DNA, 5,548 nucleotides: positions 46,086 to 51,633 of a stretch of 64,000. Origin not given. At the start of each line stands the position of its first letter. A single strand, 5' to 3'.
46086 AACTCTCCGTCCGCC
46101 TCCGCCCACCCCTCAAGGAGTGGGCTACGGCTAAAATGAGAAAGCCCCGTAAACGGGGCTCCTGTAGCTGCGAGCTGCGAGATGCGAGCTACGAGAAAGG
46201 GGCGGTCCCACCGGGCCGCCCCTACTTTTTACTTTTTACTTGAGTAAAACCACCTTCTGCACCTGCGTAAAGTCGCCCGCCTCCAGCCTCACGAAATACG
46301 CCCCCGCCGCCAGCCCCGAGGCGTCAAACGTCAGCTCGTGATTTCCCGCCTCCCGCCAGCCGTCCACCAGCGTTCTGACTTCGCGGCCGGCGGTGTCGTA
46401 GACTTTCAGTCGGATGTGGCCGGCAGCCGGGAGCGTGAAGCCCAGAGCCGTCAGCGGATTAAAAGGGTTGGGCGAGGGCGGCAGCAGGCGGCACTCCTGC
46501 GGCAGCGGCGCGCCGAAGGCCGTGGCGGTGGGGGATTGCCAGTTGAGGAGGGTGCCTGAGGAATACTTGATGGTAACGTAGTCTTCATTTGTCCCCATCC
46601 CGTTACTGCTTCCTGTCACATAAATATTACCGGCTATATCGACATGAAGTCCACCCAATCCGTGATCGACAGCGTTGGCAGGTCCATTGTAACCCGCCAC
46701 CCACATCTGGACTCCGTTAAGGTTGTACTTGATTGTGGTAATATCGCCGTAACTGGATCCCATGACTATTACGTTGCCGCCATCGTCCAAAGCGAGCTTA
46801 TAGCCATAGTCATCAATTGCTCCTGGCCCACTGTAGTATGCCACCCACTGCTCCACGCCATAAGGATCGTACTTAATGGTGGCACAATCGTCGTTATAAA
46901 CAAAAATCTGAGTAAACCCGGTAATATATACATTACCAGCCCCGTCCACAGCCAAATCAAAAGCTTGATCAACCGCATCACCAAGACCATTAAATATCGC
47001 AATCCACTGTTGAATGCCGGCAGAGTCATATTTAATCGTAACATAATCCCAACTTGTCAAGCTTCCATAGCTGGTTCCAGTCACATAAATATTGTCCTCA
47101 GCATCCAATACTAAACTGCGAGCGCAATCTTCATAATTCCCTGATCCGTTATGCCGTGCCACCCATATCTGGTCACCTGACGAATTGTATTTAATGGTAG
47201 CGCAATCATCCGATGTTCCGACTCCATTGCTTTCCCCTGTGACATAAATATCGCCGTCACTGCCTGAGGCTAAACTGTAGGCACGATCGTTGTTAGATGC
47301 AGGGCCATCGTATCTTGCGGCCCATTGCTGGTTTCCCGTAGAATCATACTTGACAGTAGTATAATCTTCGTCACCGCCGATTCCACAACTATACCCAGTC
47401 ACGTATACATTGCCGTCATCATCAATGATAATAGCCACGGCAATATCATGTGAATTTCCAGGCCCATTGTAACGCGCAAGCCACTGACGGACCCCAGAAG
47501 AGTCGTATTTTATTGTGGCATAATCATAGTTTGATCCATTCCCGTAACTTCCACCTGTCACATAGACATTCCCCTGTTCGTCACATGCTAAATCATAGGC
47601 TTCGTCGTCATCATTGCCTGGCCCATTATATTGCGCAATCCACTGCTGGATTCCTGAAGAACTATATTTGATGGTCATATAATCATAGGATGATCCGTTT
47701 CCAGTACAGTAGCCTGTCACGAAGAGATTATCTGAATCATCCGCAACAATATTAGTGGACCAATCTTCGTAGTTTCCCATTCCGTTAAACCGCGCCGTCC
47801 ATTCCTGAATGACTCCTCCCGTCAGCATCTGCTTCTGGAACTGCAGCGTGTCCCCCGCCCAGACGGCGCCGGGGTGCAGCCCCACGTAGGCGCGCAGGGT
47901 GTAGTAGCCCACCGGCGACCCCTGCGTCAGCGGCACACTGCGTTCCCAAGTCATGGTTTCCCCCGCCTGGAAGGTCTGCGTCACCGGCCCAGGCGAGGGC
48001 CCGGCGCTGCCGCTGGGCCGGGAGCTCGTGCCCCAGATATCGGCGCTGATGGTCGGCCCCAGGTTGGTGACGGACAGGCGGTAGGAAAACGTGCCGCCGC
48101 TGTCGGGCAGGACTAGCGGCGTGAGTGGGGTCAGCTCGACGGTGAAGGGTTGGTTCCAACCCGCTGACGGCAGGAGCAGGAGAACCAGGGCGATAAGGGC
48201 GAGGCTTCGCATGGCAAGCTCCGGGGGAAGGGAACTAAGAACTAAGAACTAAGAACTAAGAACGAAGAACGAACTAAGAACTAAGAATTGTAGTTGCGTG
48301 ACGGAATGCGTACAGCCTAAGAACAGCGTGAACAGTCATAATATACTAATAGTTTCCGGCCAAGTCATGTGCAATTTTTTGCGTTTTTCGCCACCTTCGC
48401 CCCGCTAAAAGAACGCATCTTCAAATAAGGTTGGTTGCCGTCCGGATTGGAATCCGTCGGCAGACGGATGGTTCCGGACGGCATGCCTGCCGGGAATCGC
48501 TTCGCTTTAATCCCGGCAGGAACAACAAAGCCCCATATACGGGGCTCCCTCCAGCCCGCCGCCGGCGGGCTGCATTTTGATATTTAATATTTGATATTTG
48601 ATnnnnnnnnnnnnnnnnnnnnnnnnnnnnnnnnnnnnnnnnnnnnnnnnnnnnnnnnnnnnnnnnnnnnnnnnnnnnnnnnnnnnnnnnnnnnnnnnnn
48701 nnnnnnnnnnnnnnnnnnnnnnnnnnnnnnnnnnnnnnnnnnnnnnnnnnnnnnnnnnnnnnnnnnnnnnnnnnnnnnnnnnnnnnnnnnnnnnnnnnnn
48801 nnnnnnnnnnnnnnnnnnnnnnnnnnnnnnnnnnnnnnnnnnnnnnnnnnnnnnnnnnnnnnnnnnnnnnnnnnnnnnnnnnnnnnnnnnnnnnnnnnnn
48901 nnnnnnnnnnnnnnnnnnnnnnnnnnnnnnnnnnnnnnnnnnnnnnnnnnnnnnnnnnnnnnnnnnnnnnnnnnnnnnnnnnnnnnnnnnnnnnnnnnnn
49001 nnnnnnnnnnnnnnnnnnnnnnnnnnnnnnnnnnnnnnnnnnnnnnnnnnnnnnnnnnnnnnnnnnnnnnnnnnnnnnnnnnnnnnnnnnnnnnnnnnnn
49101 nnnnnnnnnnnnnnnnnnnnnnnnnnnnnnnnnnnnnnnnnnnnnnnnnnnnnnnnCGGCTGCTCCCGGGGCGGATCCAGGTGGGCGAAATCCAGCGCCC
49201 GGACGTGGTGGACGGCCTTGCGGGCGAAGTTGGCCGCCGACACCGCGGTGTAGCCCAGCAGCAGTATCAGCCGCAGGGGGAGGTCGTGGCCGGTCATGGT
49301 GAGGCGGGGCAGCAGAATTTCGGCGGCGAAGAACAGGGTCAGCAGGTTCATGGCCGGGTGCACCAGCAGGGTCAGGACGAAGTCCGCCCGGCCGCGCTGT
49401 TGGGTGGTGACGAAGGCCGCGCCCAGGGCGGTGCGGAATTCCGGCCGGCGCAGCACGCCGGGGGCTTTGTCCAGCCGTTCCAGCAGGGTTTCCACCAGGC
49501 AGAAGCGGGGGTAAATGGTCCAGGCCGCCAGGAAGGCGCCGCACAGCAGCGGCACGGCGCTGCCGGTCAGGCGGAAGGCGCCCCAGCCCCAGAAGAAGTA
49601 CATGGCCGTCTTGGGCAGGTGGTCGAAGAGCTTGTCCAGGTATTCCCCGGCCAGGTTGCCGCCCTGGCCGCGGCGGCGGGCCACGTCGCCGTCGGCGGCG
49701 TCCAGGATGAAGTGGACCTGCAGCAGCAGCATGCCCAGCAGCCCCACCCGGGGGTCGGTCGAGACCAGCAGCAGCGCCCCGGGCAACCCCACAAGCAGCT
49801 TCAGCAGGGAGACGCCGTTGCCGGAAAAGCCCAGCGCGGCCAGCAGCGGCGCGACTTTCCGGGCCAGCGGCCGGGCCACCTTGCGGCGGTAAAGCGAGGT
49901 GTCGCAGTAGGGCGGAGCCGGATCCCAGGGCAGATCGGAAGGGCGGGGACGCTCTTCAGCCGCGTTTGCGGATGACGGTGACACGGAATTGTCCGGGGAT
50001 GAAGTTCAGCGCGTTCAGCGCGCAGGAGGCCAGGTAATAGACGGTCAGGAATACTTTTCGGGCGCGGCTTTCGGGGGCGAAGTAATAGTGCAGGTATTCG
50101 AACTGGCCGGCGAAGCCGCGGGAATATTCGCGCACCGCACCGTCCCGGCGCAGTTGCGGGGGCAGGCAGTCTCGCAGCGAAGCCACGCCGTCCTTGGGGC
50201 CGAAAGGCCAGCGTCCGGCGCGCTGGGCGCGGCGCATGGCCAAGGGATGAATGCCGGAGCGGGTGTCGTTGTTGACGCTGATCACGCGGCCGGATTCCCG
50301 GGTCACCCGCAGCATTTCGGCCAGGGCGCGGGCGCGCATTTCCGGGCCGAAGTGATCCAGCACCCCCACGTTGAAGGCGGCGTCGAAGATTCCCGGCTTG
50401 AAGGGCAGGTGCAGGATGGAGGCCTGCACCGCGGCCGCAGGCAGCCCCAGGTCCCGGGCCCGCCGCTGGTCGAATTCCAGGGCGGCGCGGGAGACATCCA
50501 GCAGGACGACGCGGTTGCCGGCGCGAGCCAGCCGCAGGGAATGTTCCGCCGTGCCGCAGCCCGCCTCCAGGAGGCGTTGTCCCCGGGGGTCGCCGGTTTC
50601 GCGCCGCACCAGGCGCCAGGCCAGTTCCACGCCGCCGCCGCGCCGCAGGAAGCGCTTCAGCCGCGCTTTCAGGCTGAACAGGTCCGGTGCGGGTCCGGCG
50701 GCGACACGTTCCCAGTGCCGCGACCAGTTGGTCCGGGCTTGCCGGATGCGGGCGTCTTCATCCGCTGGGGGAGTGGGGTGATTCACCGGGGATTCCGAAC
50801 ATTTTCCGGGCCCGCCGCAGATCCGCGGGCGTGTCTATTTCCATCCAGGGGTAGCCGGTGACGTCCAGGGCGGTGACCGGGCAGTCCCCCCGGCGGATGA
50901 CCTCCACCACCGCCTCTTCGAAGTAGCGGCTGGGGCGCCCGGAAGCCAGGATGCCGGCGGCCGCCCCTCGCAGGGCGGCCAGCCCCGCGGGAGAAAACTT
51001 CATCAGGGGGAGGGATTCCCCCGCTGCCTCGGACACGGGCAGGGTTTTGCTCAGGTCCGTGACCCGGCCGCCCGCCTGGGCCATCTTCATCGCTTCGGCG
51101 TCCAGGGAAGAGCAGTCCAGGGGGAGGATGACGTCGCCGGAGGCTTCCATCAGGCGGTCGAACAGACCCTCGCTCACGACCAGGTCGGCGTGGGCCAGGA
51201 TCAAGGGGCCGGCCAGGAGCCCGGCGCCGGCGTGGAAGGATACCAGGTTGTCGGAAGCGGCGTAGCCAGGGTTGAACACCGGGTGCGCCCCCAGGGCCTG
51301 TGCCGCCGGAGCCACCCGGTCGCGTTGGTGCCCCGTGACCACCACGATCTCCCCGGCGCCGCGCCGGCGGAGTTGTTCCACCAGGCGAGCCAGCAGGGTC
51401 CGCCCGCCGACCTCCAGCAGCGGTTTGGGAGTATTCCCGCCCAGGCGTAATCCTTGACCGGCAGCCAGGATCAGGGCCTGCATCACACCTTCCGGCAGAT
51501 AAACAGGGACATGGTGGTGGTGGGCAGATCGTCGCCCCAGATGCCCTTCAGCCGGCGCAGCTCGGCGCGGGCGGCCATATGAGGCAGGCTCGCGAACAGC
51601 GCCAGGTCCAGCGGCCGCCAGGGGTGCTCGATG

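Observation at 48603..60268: Eleven-gene, tightly overlapping minus-strand operon rich in radical SAM enzymes: candidate biosynthetic system of unknown product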

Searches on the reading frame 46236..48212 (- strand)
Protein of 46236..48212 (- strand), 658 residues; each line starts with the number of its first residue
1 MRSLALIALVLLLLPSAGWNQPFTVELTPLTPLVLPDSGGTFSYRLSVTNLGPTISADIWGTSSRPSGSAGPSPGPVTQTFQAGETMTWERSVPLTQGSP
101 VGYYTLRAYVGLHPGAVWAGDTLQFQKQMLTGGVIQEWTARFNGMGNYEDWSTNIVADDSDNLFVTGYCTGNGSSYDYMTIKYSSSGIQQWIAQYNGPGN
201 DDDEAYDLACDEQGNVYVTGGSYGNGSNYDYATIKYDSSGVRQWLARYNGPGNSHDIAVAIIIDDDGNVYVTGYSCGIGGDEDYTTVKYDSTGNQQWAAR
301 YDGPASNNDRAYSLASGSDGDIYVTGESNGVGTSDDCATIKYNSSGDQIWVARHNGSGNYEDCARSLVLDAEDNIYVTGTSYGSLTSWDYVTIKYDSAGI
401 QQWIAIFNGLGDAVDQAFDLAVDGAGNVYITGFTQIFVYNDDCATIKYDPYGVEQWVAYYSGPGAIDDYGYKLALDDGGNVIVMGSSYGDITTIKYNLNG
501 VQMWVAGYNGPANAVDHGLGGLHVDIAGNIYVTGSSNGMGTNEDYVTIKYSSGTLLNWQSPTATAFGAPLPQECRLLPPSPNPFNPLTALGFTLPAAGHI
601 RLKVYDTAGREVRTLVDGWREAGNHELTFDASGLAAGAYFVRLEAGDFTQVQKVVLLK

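Call 6: search_protein_families(library=ncbifam, proteins=[window:46239-48212:-], max_evalue=0.001)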
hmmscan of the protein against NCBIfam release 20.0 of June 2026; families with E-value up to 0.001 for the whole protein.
window:46239-48212:- (658 aa): 6 families
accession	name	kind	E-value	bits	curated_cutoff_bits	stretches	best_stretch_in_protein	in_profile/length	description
NF047494.1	Lepto_SBBP_lipo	equivalog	3.5e-40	138.1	400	4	232-385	283-449/466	SBBP repeat beta-propeller lipoprotein, LipL53 family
TIGR02608.1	delta_60_rpt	domain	9.5e-15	54.2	76.5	1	309-346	1-38/55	delta-60 repeat domain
TIGR04183.1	Por_Secre_tail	domain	5.4e-09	35.9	23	1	581-655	3-70/72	T9SS type A sorting domain-containing protein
TIGR02084.1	leud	equivalog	4.3e-07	29.7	245.85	0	209-246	43-80/156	3-isopropylmalate dehydratase small subunit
NF052323.1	T9SSA_dep_M6i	equivalog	0.00026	19.1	600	1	581-648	962-1028/1043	T9SS-dependent M6-like inactivated metalloprotease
TIGR02087.1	LEUD_arch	subfamily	0.00064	19.5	108.95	0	318-353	46-81/157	LeuD/DmdB family oxidoreductase small subunit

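Call 31: find_encoding_contigs(protein=window:46236-48212:-, flank=10000, max_places=1)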
Protein window:46236-48212:- (658 aa): 2 contigs read that carry it; 1 place shown.
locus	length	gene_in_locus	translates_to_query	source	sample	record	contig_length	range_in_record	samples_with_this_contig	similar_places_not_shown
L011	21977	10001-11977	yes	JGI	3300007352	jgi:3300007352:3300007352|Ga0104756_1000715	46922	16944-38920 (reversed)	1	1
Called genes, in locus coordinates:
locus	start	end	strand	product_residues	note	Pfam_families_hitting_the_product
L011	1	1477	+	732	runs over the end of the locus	PF04879:Molybdop_Fe4S4, PF00384:Molybdopterin, PF01568:Molydop_binding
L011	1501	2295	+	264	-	PF01261:AP_endonuc_2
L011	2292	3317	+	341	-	PF04055:Radical_SAM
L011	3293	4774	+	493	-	PF04055:Radical_SAM, PF13353:Fer4_12 (weak)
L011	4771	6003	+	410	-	PF04055:Radical_SAM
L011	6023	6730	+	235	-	PF13489:Methyltransf_23, PF08241:Methyltransf_11, PF08242:Methyltransf_12, PF13649:Methyltransf_25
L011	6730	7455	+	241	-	PF01128:IspD (weak), PF12804:NTP_transf_3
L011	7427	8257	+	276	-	PF01209:Ubie_methyltran (weak), PF13847:Methyltransf_31, PF08241:Methyltransf_11, PF08242:Methyltransf_12, PF13649:Methyltransf_25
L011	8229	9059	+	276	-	PF01066:CDP-OH_P_transf (weak)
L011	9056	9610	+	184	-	PF12804:NTP_transf_3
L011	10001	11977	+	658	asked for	PF06739:SBBP (weak), PF18962:Por_Secre_tail (weak)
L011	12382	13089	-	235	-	PF00072:Response_reg, PF00486:Trans_reg_C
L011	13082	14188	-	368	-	PF00512:HisKA, PF02518:HATPase_c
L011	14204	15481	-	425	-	PF00202:Aminotran_3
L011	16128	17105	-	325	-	PF00490:ALAD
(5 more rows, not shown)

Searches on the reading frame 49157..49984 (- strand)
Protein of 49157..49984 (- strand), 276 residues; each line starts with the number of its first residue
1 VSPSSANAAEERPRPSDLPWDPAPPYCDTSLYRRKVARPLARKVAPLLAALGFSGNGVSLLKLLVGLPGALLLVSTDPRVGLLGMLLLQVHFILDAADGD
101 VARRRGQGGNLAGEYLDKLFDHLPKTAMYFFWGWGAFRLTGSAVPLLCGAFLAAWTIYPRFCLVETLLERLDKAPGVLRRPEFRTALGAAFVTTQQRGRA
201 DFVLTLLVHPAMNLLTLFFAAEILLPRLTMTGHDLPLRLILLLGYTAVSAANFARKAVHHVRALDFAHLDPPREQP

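Call 4: search_protein_families(library=pfam, proteins=[window:49157-49984:-], max_evalue=0.01)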
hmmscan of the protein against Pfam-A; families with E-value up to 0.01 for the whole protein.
window:49157-49984:- (276 aa): 1 family
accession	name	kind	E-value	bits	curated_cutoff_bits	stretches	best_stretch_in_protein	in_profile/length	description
PF01066.26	CDP-OH_P_transf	-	1.6e-06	29.1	22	1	56-152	5-95/152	CDP-alcohol phosphatidyltransferase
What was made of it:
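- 49154..49984 (-): g10: integral-membrane CDP-alcohol phosphotransferase, 276 aa. CDP-OH_P_transf (call 4).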

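Call 5: search_protein_families(library=ncbifam, proteins=[window:49157-49984:-], max_evalue=0.01)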
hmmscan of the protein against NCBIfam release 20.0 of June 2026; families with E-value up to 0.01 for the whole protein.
window:49157-49984:- (276 aa): 3 families
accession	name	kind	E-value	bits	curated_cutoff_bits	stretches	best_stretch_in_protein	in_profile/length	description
NF040950.1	archin_ph_syn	equivalog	6.6e-12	45.7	180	1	33-132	5-100/191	archaetidylinositol phosphate synthase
NF045883.1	PIPSynth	equivalog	1.3e-05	25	170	1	34-138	4-105/197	phosphatidylinositol phosphate synthase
NF041135.1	IPPtranDIPPsyn_Thcocales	equivalog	3.4e-05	23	580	1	34-123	232-315/419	bifunctional L-myo-inositol-1-phosphate cytidylyltransferase/CDP-L-myo-inositol myo-inositolphosphotransferase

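Call 29: search_solved_structures(query=window:49157-49984:-, max_evalue=0.01)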
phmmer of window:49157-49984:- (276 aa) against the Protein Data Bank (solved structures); distinct sequences matched with E-value up to 0.01: 1.
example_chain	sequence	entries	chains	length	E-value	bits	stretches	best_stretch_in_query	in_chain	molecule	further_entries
4o6m_A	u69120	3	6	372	1.4e-05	27.9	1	24-125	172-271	AF2299, a CDP-alcohol phosphotransferase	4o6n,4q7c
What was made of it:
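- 49154..49984 (-): PDB relative is AF2299 (call 29).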

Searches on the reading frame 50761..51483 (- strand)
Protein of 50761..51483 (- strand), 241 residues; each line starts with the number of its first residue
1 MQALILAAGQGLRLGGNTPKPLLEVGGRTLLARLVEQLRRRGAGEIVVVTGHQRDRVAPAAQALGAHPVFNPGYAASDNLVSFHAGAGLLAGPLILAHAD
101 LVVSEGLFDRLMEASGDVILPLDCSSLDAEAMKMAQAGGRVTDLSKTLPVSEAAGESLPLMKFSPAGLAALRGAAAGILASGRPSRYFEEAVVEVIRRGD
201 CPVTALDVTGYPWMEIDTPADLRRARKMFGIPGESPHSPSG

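Call 4: search_protein_families(library=pfam, proteins=[window:50761-51483:-], max_evalue=0.01)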
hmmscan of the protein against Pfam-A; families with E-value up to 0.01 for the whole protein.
window:50761-51483:- (241 aa): 3 families
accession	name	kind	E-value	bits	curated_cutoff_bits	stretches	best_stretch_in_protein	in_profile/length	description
PF12804.13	NTP_transf_3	-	1.4e-17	64.8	27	1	3-115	1-111/160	MobA-like NTP transferase domain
PF01128.25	IspD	-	1.4e-06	28.7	27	1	2-56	2-56/221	2-C-methyl-D-erythritol 4-phosphate cytidylyltransferase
PF00483.29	NTP_transferase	-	0.0016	18.5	21.2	1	3-57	2-61/245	Nucleotidyl transferase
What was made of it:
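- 50758..51483 (-): g8: IPCT/LicC/PntC-type nucleotidyl (probably cytidylyl) transferase, 241 aa. NTP_transf_3 (call 4).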

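Call 5: search_protein_families(library=ncbifam, proteins=[window:50761-51483:-], max_evalue=0.01)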
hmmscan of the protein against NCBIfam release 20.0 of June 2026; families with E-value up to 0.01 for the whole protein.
window:50761-51483:- (241 aa): 33 families (the best 25 are shown)
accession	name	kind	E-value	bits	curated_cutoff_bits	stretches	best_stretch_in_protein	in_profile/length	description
NF041135.1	IPPtranDIPPsyn_Thcocales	equivalog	1.9e-19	70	580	1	1-228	1-216/419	bifunctional L-myo-inositol-1-phosphate cytidylyltransferase/CDP-L-myo-inositol myo-inositolphosphotransferase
NF045665.1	NTPtran_DVU1551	equivalog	2.2e-17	63.2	315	1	1-87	1-84/359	DVU_1551 family NTP transferase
NF041313.1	UDPGP_AglF_Halo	equivalog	4.1e-11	42.8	400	1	1-57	1-60/234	UTP--glucose-1-phosphate uridylyltransferase AglF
NF010932.0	PRK14352.1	equivalog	8e-11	41.3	611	1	3-65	9-71/488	bifunctional UDP-N-acetylglucosamine diphosphorylase/glucosamine-1-phosphate N-acetyltransferase GlmU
TIGR03992.1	Arch_glmU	subfamily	1.4e-10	40.6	292.1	1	1-145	1-150/393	bifunctional sugar-1-phosphate nucleotidylyltransferase/acetyltransferase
TIGR01173.1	glmU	equivalog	1.4e-10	40.6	366.85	1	1-62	1-62/452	bifunctional UDP-N-acetylglucosamine diphosphorylase/glucosamine-1-phosphate N-acetyltransferase GlmU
NF010933.0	PRK14353.1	equivalog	7.1e-10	38.1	505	1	2-64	7-69/453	bifunctional UDP-N-acetylglucosamine diphosphorylase/glucosamine-1-phosphate N-acetyltransferase GlmU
NF045761.1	NAMPUrTaseMurU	equivalog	1e-09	38.6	250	1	1-58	1-61/226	N-acetylmuramate alpha-1-phosphate uridylyltransferase MurU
NF010938.0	PRK14358.1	equivalog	6.8e-09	34.8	500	1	3-65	10-72/481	bifunctional N-acetylglucosamine-1-phosphate uridyltransferase/glucosamine-1-phosphate acetyltransferase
NF045782.1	NicBOxredNboR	equivalog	2.2e-08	34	260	1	3-76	11-83/206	nicotine blue oxidoreductase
TIGR00454.1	TIGR00454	hypoth_equivalog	2.9e-08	33.8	174.7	1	1-53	1-52/183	TIGR00454 family protein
NF010935.0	PRK14355.1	equivalog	3.4e-08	32.5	718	1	2-58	5-61/459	bifunctional UDP-N-acetylglucosamine diphosphorylase/glucosamine-1-phosphate N-acetyltransferase GlmU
NF010934.1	PRK14354.1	equivalog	4.3e-08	32.1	450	1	3-60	2-59/447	bifunctional UDP-N-acetylglucosamine diphosphorylase/glucosamine-1-phosphate N-acetyltransferase GlmU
TIGR00453.1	ispD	equivalog_domain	5.2e-08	32.6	181.3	1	3-59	2-59/219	2-C-methyl-D-erythritol 4-phosphate cytidylyltransferase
TIGR03310.1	matur_MocA_YgfJ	equivalog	5.5e-08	33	186.45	1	3-75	2-73/188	molybdenum cofactor cytidylyltransferase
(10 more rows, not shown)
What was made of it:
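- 50758..51483 (-): Best NCBIfam hit is the IPCT/DIPPS family at 70 bits (call 5).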

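Call 28: search_solved_structures(query=window:50761-51483:-, max_evalue=0.001)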
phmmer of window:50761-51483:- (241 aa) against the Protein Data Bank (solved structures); distinct sequences matched with E-value up to 0.001: 18.
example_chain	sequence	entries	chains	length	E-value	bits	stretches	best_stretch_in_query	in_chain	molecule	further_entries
6pd1_A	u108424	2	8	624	8.8e-12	48.5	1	2-227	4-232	Nucleotidyl transferase/aminotransferase, class V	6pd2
2xme_A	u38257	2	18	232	3.6e-10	43.2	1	1-148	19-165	CTP-INOSITOL-1-PHOSPHATE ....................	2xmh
4mnd_A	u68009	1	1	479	2.8e-09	40.3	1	1-148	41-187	CTP L-myo-inositol-1-phosphate cytidylyltransferase/CDP-L-myo-inositol myo-inositolphospho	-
1jyk_A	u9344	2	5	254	7.8e-09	38.8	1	2-107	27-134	CTP:phosphocholine Cytidylyltransferase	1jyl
2qkx_A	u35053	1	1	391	1.2e-06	31.7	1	3-64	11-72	Bifunctional protein glmU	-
3d8v_A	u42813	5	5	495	1.3e-06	31.5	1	3-64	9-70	Bifunctional protein glmU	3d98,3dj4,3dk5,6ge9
3spt_A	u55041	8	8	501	1.4e-06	31.5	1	3-64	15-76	Bifunctional protein glmU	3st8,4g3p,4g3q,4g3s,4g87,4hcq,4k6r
3foq_A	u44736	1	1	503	1.4e-06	31.5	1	3-64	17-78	Bifunctional protein glmU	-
2px7_A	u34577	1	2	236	5.7e-05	26.2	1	3-115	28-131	2-C-methyl-D-erythritol 4-phosphate cytidylyltransferase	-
2xwn_A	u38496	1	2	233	0.00033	23.7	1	3-114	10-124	2-C-METHYL-D-ERYTHRITOL 4-PHOSPHATE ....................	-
3okr_A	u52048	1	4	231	0.00034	23.6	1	3-114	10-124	2-C-methyl-D-erythritol 4-phosphate cytidylyltransferase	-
3q7u_A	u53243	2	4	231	0.00034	23.6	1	3-114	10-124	2-C-methyl-D-erythritol 4-phosphate cytidyltransferase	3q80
1vgw_A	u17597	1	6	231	0.00041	23.4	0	3-62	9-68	4-diphosphocytidyl-2C-methyl-D-erythritol synthase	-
8hhd_A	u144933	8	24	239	0.00044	23.3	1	1-141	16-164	Nucleotidyl transferase | N-acetylmuramate alpha-1-phosphate uridylyltransferase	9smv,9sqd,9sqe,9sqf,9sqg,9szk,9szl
1vgz_A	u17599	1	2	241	0.00045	23.3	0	3-62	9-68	4-diphosphocytidyl-2C-methyl-D-erythritol synthase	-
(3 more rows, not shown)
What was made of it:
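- The PDB relatives are IPCT 2xme, IPCT/DIPPS 4mnd and AF2299 4o6m (calls 5, 28, 29).
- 50758..51483 (-): PDB: PntC 6pd1, IPCT 2xme, LicC 1jyk (call 28).
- On IPCT/DIPPS (di-myo-inositol-phosphate) system: PDB: IPCT 2xme at E 3.6e-10 (call 28).
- Closest known: Fosfomycin Fom1/Fom3 logic. Same: PntC (6pd1), a phosphonate cytidylyltransferase, is the best solved relative of g8 (call 28).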
